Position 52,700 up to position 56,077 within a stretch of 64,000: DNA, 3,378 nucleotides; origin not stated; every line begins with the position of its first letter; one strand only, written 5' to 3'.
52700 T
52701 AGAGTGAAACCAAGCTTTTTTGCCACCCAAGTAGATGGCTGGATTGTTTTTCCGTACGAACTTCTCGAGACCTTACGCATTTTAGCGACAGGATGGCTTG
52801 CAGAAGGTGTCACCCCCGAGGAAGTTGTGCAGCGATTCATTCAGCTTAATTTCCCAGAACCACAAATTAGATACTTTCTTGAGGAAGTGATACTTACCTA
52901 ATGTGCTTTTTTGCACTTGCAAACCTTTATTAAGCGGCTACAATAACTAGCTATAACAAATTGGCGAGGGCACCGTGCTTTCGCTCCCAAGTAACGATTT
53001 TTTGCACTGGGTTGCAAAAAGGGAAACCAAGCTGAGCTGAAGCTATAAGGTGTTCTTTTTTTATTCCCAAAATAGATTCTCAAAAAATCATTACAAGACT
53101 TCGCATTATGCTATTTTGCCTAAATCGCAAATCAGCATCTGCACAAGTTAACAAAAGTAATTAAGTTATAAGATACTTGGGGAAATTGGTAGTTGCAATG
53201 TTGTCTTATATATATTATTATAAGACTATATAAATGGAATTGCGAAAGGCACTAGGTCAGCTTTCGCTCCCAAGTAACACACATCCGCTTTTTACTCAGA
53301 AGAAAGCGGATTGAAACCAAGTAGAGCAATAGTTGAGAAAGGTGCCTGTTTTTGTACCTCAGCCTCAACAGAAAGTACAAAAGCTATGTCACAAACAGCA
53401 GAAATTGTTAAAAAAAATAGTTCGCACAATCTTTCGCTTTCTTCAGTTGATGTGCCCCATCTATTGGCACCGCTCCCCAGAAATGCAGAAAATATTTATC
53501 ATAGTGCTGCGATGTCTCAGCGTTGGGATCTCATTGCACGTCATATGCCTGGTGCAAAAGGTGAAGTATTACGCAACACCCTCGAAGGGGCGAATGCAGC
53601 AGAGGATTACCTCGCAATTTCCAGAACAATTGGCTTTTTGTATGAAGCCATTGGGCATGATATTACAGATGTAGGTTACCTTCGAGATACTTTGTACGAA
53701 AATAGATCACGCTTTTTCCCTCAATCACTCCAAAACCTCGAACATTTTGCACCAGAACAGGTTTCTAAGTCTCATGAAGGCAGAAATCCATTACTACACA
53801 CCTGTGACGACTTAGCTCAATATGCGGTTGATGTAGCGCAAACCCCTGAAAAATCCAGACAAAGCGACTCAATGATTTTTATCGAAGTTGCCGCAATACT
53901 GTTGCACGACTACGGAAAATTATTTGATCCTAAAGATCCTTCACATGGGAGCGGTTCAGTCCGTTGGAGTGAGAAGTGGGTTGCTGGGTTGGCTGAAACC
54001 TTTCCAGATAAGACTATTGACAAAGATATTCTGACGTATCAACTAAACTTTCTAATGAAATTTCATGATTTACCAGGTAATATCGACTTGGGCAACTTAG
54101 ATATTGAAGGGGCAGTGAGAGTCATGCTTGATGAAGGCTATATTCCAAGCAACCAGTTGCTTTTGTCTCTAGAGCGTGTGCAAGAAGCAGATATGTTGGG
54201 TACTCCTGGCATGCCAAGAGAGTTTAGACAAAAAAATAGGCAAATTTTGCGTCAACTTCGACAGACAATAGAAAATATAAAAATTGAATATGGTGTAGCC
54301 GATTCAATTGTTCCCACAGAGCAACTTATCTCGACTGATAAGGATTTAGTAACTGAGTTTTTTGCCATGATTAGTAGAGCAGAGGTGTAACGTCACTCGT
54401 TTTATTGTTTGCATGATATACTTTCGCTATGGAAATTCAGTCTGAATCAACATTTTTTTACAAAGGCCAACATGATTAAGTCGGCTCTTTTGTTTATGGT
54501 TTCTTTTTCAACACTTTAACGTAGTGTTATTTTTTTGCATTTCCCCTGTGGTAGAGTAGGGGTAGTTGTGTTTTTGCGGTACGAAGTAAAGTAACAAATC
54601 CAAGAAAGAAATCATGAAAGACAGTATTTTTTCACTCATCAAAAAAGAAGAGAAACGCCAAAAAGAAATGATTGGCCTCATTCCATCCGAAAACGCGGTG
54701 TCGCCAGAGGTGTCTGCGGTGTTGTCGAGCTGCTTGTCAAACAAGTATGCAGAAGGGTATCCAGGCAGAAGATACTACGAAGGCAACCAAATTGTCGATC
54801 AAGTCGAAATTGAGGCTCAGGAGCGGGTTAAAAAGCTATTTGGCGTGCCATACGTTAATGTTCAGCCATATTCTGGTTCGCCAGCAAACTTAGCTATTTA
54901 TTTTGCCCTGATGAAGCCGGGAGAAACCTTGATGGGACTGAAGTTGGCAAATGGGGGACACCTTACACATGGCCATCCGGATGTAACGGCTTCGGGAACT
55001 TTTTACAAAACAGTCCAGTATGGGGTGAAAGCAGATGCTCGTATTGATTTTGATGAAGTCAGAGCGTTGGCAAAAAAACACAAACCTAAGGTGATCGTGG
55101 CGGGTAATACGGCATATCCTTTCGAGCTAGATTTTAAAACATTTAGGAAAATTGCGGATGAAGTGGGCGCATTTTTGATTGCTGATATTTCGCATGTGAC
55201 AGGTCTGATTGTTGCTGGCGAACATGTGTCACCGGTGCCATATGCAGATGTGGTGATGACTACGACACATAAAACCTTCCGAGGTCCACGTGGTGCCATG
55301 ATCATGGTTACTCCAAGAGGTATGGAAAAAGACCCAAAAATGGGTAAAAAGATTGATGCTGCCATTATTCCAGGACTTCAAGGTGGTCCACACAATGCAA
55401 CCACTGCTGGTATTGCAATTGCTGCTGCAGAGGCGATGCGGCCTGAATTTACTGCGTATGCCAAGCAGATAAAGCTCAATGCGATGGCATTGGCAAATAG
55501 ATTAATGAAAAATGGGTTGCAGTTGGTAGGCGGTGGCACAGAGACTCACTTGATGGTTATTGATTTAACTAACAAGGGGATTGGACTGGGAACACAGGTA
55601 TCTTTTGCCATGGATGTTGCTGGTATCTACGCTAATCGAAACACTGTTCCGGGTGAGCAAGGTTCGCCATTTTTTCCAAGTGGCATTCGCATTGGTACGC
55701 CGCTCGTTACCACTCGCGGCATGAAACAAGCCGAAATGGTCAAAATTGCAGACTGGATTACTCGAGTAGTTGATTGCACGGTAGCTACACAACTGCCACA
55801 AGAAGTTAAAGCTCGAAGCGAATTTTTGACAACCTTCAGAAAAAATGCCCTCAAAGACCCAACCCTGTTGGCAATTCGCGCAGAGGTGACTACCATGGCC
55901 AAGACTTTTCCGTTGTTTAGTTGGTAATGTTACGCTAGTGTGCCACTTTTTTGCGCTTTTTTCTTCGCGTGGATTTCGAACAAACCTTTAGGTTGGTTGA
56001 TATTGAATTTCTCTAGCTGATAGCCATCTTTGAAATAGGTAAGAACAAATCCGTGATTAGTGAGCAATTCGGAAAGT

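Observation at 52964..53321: Two copies of an RNA-like motif with an identical 19-mer and covarying hairpins, 280 bp apart, in the PRTase / HD-protein intergenic region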

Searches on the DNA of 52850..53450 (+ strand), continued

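Call 97: search_with_rna_model(model_id=R1, source=window, filters=off, max_evalue=5)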
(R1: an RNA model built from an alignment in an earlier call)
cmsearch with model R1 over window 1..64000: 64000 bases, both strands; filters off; matches with E-value up to 5: 14.
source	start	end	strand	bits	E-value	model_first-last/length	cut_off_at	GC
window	52961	53063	+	94.2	2.2e-22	1-109/109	no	0.46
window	53239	53355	+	74.6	3.1e-17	1-109/109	no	0.44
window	63264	63291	-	14.4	0.2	1-109/109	no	0.43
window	13684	13731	-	13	0.48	1-109/109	no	0.42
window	19374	19417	+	11.5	1.2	1-109/109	no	0.5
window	42281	42314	-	11.3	1.3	1-109/109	no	0.38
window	40986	41117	+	10.7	1.9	1-109/109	no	0.41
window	4078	4140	+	10.6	2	1-109/109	no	0.4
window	49712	49744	+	10.4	2.2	1-109/109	no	0.55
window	7318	7391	+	10.3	2.4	1-109/109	no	0.39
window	37226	37269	+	10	2.8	1-109/109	no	0.43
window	28193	28263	-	9.6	3.7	1-109/109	no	0.45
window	60763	60801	+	9.3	4.5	1-109/109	no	0.54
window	44865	44971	+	9.1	4.9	1-109/109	no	0.43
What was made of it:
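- On Mobile or DNA repeat (REP/MITE/att): Two copies in 64 kb (call 97).
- Checked: With filters off, nothing else in the window scores above 14.4 bits (call 97).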

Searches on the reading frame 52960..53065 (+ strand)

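Call 26: search_protein_families(library=pfam, max_evalue=0.01, proteins=[L089:2236-3060:+, L116:4445-5236:+, L122:6489-7331:-, L123:3275-4018:-])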
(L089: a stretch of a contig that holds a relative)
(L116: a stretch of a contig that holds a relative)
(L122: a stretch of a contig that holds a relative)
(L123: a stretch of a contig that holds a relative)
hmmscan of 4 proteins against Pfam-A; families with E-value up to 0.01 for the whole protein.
L089:2236-3060:+ (275 aa): 0 families

L116:4445-5236:+ (264 aa): 0 families

L122:6489-7331:- (281 aa): 0 families

L123:3275-4018:- (248 aa): 0 families

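Call 27: search_protein_families(library=pfam, max_evalue=0.01, proteins=[L087:4091-5092:+, L112:1969-3021:-])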
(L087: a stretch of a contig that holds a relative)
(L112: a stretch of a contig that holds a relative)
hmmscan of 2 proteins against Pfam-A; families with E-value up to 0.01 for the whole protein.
L087:4091-5092:+ (334 aa): 0 families

L112:1969-3021:- (351 aa): 1 family
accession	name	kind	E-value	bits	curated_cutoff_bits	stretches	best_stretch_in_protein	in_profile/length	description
PF01966.28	HD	-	0.00068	20.4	22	1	188-253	16-92/116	HD domain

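Call 47: search_protein_families(library=ncbifam, max_evalue=1, proteins=[L089:2236-3060:+, L123:3275-4018:-, L122:6489-7331:-, L112:1969-3021:-])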
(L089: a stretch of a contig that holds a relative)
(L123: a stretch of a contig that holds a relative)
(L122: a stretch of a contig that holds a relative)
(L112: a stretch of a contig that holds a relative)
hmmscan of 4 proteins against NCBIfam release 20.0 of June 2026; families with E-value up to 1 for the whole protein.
L089:2236-3060:+ (275 aa): 0 families

L123:3275-4018:- (248 aa): 0 families

L122:6489-7331:- (281 aa): 1 family
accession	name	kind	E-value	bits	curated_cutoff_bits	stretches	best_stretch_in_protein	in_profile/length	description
NF033547.1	transpos_IS1595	equivalog_domain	0.0016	18.3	75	1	125-181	149-209/215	IS1595 family transposase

L112:1969-3021:- (351 aa): 2 families
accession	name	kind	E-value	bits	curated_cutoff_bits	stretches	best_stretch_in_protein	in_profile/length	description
TIGR01596.1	cas3_HD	equivalog_domain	0.051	13.6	43.45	0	196-216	26-45/178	CRISPR-associated endonuclease Cas3''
NF004369.0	PRK05738.3-5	equivalog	0.15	12.3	177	1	110-157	42-89/104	50S ribosomal protein L23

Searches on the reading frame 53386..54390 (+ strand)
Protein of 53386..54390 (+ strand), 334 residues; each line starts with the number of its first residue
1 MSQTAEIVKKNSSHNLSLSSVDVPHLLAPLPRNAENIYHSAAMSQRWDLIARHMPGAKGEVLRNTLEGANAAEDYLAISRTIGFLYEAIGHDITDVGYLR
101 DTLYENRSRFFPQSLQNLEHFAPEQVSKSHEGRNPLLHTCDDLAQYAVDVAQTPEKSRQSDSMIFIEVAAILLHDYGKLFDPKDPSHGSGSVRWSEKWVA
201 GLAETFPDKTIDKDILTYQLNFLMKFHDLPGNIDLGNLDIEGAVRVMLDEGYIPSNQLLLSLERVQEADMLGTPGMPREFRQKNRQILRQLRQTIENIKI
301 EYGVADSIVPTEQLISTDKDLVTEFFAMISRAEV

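Call 9: search_protein_families(library=pfam, proteins=[window:53386-54390:+])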
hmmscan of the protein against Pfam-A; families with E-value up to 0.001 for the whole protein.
window:53386-54390:+ (334 aa): 0 families
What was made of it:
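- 53386..54390 (+): Regulated gene: 334-aa lineage-specific protein with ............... motifs (probable HD-superfamily hydrolase). No Pfam hit (call 9).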

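Call 10: find_homologous_proteins(query=window:53386-54390:+)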
Query window:53386-54390:+ (334 aa): 9 proteins with E <= 0.001 among 1752 candidates.
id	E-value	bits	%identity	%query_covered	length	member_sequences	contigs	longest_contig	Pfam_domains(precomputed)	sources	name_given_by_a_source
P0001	2.2e-220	748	100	100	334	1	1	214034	-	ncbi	-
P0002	6.7e-146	504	66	97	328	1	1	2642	-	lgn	-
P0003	3.9e-129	448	61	93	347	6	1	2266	-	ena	-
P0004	3.7e-107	376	55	91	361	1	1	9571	-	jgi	jgi:hypothetical protein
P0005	1.5e-105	371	52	97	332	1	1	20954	-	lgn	-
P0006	6.1e-99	349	52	91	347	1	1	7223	-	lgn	-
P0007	3.7e-98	347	51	94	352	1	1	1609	-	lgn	-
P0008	2.5e-95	337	52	90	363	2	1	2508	-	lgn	-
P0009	3.3e-77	278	44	93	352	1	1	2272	-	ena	-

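Call 12: find_encoding_contigs(protein=P0005, flank=6000, max_places=3)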
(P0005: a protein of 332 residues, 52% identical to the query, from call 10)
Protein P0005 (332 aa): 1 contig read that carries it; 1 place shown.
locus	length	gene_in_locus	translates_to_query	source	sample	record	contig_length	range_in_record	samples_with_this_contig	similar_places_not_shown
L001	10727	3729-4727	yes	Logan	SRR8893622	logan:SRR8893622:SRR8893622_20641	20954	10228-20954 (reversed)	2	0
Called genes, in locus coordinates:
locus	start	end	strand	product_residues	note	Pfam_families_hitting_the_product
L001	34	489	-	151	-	-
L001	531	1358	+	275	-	PF01790:LGT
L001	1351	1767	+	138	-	PF01252:Peptidase_A8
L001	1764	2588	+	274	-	PF00849:PseudoU_synth_2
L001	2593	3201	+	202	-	PF00156:Pribosyltran, PF14681:UPRTase (weak)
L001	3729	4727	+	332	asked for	-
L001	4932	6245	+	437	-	PF00464:SHMT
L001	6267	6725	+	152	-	-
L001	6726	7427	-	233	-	PF05050:Methyltransf_21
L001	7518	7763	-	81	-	-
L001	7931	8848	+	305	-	PF01261:AP_endonuc_2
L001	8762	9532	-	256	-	-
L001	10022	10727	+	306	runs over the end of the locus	PF00763:THF_DHG_CYH, PF02882:THF_DHG_CYH_C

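Call 13: find_encoding_contigs(protein=P0004, flank=6000, max_places=3)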
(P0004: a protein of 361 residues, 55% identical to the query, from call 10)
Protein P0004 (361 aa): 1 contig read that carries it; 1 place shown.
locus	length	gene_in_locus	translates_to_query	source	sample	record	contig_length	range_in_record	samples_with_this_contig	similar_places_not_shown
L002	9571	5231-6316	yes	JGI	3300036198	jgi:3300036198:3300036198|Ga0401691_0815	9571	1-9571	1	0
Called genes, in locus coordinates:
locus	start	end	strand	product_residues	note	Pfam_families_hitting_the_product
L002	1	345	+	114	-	?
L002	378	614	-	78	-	-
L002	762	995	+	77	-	-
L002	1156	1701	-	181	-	-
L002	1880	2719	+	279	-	PF01790:LGT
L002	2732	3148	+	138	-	PF01252:Peptidase_A8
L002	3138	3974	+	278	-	PF00849:PseudoU_synth_2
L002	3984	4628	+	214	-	PF00156:Pribosyltran, PF14681:UPRTase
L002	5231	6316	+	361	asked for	-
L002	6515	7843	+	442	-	PF00464:SHMT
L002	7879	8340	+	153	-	-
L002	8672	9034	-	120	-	PF02475:TRM5-TYW2_MTfase (weak)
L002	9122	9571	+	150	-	?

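Call 14: find_encoding_contigs(protein=P0006, flank=6000, max_places=3)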
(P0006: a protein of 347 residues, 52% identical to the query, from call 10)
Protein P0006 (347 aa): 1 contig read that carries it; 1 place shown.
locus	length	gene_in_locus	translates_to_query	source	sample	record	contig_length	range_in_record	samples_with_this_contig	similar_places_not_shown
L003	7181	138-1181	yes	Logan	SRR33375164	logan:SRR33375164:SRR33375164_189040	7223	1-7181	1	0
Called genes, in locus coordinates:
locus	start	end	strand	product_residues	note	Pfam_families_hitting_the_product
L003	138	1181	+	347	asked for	-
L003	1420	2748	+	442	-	PF00464:SHMT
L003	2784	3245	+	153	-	-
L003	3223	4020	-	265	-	PF02475:TRM5-TYW2_MTfase (faint), PF05050:Methyltransf_21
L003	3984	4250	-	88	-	-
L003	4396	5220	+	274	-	PF01261:AP_endonuc_2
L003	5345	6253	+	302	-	PF00763:THF_DHG_CYH, PF02882:THF_DHG_CYH_C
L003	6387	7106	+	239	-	PF00318:Ribosomal_S2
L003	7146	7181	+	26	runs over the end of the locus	?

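Call 15: find_encoding_contigs(protein=P0002, flank=3000, max_places=3)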
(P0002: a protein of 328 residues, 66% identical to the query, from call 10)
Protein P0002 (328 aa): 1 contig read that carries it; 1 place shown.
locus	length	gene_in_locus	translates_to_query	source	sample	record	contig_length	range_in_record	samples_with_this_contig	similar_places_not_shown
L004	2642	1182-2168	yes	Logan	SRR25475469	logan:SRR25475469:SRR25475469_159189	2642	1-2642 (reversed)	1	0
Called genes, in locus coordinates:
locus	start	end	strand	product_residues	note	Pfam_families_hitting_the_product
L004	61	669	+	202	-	PF00156:Pribosyltran, PF14681:UPRTase (weak)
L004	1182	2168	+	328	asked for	-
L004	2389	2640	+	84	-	?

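Call 26: search_protein_families(library=pfam, max_evalue=0.01, proteins=[L089:2236-3060:+, L116:4445-5236:+, L122:6489-7331:-, L123:3275-4018:-])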
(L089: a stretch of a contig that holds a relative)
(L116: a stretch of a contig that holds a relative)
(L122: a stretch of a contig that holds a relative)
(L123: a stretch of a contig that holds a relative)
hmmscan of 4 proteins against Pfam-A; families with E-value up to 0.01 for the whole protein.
L089:2236-3060:+ (275 aa): 0 families

L116:4445-5236:+ (264 aa): 0 families

L122:6489-7331:- (281 aa): 0 families

L123:3275-4018:- (248 aa): 0 families

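Call 27: search_protein_families(library=pfam, max_evalue=0.01, proteins=[L087:4091-5092:+, L112:1969-3021:-])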
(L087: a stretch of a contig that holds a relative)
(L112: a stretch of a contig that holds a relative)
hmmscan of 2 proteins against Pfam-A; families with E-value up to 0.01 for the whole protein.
L087:4091-5092:+ (334 aa): 0 families

L112:1969-3021:- (351 aa): 1 family
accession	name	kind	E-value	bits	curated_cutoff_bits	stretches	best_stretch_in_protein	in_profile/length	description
PF01966.28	HD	-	0.00068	20.4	22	1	188-253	16-92/116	HD domain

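Call 47: search_protein_families(library=ncbifam, max_evalue=1, proteins=[L089:2236-3060:+, L123:3275-4018:-, L122:6489-7331:-, window:53386-54390:+, L112:1969-3021:-])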
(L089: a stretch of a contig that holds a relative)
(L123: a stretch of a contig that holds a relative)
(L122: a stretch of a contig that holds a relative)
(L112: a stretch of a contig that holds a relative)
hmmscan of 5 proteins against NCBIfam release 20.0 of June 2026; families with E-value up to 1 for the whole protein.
L089:2236-3060:+ (275 aa): 0 families

L123:3275-4018:- (248 aa): 0 families

L122:6489-7331:- (281 aa): 1 family
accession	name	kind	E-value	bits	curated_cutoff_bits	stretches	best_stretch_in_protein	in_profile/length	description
NF033547.1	transpos_IS1595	equivalog_domain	0.0016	18.3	75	1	125-181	149-209/215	IS1595 family transposase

window:53386-54390:+ (334 aa): 0 families

L112:1969-3021:- (351 aa): 2 families
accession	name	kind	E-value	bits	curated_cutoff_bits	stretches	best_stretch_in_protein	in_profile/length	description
TIGR01596.1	cas3_HD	equivalog_domain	0.051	13.6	43.45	0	196-216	26-45/178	CRISPR-associated endonuclease Cas3''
NF004369.0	PRK05738.3-5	equivalog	0.15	12.3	177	1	110-157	42-89/104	50S ribosomal protein L23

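Call 50: search_solved_structures(query=A6, max_evalue=10)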
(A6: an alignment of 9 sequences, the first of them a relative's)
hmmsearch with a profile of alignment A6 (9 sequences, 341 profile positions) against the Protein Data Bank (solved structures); distinct sequences matched with E-value up to 10: 2.
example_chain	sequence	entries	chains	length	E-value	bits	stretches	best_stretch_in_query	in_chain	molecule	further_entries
5d3a_A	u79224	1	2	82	0.56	12.4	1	45-104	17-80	Kinesin-like protein KIF21A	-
5ug1_A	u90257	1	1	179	0.91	11.7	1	17-94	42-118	Acyltransferase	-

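Call 56: predict_structure(alignment_id=A6)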
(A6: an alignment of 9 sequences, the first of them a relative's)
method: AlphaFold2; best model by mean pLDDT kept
length: 334 residues; sequences in the alignment: 9
mean_pLDDT: 78.1   pTM: 0.80
mean pLDDT of the five models: 78.1, 77.0, 75.4, 75.4, 69.0
residues with pLDDT >= 90: 81; 70-90: 177; 50-70: 39; < 50: 37
segments of 3 or more residues with pLDDT < 50: 1-18, 230-236, 313-317, 329-334
pLDDT, mean of each block of 10 residues (from residue 1): 31 36 84 64 82 86 83 92 96 97 96 86 67 83 96 89 92 83 75 81 85 89 78 54 79 86 91 82 86 88 72 50 51 41
secondary structure, 60 per line:
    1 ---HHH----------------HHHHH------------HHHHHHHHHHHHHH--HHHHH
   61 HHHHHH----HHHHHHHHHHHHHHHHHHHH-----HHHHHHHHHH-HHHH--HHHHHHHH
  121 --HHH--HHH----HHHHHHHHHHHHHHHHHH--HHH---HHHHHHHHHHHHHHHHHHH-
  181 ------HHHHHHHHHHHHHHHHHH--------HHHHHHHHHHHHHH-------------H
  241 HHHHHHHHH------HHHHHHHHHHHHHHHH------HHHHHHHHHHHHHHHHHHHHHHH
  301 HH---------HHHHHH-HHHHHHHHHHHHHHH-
elements in order: H23-27 H40-53 H56-66 H71-90 H96-105 H107-110 H113-120 H135-152 H161-179 H187-204 H213-226 H240-249 H256-271 H278-302 H312-317 H319-333

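Call 62: fold_search(model_id=the predicted structure, library=pdb)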
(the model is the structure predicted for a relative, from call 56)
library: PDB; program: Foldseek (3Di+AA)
matches with E <= 10: 363; with E <= 0.001: 0
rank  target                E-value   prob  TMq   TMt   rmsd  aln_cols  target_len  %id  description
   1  9h3f_A                3.6e-01  0.82  0.28  0.41  14.8       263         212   13  Cryo-EM structure of YhaM (released 2025-08-06)
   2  3kkt_B                4.6e-01  0.47  0.26  0.26  17.0       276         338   13  Crystal structure of human PDE4b with 5-[3-[(1S,2S,4R)-Bicyclo[2.2.1]hept-2-yloxy]-4-methoxyp henyl]tetrahydro-2(1H)-p (released 2009-11-24)
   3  8yta                  5.7e-01  0.23  0.21  0.21  18.1       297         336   10  The crystal structure of PDE8A with 1604R (released 2025-10-22)
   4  6zor_B                6.0e-01  0.10  0.15  0.19  19.4       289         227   13  Oestrogen receptor ligand binding domain in complex with compound 28 (released 2021-01-20)
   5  7n9o_C                6.3e-01  0.11  0.16  0.20  20.5       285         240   14  Estrogen Receptor Alpha Ligand Binding Domain in Complex with Aliphatic SERD S-C10(15) (released 2022-07-06)
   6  4w1o_D                6.5e-01  0.23  0.26  0.27  18.1       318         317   12  PDE4D complexed with inhibitor (released 2014-11-05)
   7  4w1o_B                6.8e-01  0.28  0.26  0.27  17.0       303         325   13  PDE4D complexed with inhibitor (released 2014-11-05)
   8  1zkl                  7.1e-01  0.47  0.30  0.31  17.3       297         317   11  Multiple Determinants for Inhibitor Selectivity of Cyclic Nucleotide Phosphodiesterases (released 2005-07-05)
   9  5w9c_C                7.1e-01  0.11  0.16  0.21  20.3       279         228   16  Estrogen Receptor Alpha Ligand Binding Domain C381S, C417S, C530S in Complex with 4-hydroxytamoxifen (released 2018-06-13)
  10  3wfo_C                7.4e-01  0.75  0.33  0.27   7.8       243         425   12  tRNA processing enzyme (apo form 1) (released 2014-01-01)
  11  4npw                  8.4e-01  0.23  0.25  0.26  18.2       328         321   11  Crystal structure of human PDE1B bound to inhibitor 19A (7,8-dimethoxy-N-[(2S)-1-(3-methyl-1H-pyrazol-5-yl)propan-2-yl]q (released 2014-07-16)
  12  3ecm                  8.4e-01  0.16  0.20  0.20  18.3       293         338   10  Crystal structure of the unliganded PDE8A catalytic domain (released 2008-11-25)
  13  9bqe_A                8.8e-01  0.10  0.16  0.20  20.4       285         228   13  Estrogen Receptor Alpha Ligand Binding Domain Y537S Mutant in Complex with (6'-hydroxy-1'-(4-(2-(1-propylpyrrolidin-3- (released 2024-06-19)
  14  7ujy_D                9.2e-01  0.10  0.16  0.21  20.4       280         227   14  Estrogen receptor alpha ligand binding domain Y537S mutant in complex with a methylated lasofoxifene derivative that e (released 2022-06-15)
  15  3wfr_F                9.6e-01  0.51  0.33  0.27  13.6       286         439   12  tRNA processing enzyme complex 2 (released 2014-01-01)
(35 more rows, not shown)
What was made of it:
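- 53386..54390 (+): Weak Foldseek matches to HD-fold proteins (call 62).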

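Call 77: find_encoding_contigs(protein=P0001, flank=500, max_places=2)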
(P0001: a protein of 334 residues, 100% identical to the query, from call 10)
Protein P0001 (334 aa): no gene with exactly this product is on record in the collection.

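Call 93: search_protein_representatives(alignment_id=A6)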
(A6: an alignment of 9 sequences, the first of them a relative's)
Query: 9 sequences, 341 profile positions. Proteins with E-value up to 0.001 (for the whole library): 16; up to 1e-10: 10; up to 1e-30: 5. The best 16 are listed.
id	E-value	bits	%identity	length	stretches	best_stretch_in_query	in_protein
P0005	4.4e-156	535.6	-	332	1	15-339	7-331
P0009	2.1e-151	520.2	-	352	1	1-340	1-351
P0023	8.7e-64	232.1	-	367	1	23-337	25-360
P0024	2.5e-57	210.9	-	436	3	100-218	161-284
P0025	1.6e-38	149.0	-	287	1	40-296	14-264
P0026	1.6e-28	116.1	-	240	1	112-294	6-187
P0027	3.9e-23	98.4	-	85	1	271-340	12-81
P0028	9.6e-18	80.7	-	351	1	75-300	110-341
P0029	3.0e-17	79.1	-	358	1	64-294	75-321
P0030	1.5e-13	67.0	-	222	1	122-289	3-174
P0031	1.4e-10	57.2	-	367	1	112-298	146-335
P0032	3.0e-09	52.8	-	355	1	80-288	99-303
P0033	2.9e-07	46.2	-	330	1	61-294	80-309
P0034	3.1e-07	46.2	-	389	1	132-292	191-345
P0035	9.7e-06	41.2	-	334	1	131-290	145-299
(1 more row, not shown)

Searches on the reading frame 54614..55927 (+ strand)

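Call 9: search_protein_families(library=pfam, proteins=[window:54614-55927:+])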
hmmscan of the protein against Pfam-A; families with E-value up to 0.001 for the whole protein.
window:54614-55927:+ (437 aa): 2 families
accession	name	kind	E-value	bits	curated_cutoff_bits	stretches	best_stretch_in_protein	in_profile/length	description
PF00464.25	SHMT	-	1.5e-143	478.6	27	1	4-382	7-399/399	Serine hydroxymethyltransferase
PF00155.27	Aminotran_1_2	-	3e-05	23.8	19.7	1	65-372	44-356/361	Aminotransferase class I and II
